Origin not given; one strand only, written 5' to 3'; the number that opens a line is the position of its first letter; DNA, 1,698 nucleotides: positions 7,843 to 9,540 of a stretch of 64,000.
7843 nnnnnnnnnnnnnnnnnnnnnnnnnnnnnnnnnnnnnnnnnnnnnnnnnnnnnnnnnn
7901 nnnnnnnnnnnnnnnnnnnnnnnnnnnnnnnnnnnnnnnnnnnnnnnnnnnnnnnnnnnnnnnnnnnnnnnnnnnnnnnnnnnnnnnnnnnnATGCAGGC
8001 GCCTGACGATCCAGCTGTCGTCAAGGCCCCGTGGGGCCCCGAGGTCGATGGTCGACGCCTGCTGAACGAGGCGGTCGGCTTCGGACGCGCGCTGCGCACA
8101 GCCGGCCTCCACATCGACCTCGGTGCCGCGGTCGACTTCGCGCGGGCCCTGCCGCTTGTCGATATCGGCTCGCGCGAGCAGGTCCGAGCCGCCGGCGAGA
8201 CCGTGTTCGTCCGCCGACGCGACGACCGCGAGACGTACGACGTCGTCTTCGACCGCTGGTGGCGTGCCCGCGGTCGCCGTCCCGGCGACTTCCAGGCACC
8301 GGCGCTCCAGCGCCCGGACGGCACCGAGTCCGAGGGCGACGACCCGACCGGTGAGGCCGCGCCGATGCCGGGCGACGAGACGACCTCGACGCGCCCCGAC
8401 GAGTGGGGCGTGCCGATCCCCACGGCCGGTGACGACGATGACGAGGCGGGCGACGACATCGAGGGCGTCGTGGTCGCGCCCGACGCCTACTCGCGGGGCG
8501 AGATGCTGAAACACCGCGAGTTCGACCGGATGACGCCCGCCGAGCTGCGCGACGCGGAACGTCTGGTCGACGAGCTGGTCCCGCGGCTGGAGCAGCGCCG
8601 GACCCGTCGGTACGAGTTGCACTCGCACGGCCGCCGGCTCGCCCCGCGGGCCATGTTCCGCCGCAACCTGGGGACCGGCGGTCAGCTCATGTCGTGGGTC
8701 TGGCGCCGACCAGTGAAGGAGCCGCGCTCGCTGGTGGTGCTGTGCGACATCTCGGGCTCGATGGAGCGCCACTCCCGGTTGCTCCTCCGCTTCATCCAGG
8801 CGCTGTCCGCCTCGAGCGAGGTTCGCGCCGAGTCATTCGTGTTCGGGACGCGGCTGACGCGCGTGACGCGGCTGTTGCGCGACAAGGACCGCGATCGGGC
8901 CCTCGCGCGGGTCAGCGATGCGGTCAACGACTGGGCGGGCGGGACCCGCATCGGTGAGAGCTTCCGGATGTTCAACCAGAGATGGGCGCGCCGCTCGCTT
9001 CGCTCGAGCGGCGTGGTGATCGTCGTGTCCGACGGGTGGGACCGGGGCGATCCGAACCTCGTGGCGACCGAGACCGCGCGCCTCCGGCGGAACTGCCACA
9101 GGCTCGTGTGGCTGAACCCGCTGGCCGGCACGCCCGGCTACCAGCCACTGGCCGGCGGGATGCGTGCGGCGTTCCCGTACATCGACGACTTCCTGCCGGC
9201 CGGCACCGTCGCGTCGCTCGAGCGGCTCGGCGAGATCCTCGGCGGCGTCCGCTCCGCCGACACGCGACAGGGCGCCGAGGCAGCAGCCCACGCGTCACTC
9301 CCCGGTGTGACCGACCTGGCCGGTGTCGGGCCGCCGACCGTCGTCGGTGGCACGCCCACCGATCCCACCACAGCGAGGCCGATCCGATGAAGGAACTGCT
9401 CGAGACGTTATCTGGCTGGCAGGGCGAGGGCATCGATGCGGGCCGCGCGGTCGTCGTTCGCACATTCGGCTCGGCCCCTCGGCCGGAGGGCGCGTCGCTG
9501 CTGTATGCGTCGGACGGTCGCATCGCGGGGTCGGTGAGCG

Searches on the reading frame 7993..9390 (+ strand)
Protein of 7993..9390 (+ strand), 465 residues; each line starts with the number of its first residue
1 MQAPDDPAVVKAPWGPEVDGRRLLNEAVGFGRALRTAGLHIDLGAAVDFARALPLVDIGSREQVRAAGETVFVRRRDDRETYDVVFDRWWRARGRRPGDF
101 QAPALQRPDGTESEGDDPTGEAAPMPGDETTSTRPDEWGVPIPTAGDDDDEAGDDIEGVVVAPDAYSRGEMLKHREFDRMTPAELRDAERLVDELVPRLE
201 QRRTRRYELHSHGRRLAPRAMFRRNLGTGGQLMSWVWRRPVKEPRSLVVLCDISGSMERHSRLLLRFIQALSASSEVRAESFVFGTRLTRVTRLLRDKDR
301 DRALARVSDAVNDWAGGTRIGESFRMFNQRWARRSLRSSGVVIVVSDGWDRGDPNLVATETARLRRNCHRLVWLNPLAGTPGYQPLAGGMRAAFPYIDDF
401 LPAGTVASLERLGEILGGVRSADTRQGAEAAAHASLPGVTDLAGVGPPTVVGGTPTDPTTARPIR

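Call 87: find_encoding_contigs(protein=window:7993-9390:+, flank=10000, max_places=3)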
Protein window:7993-9390:+ (465 aa): no gene with exactly this product is on record in the collection.
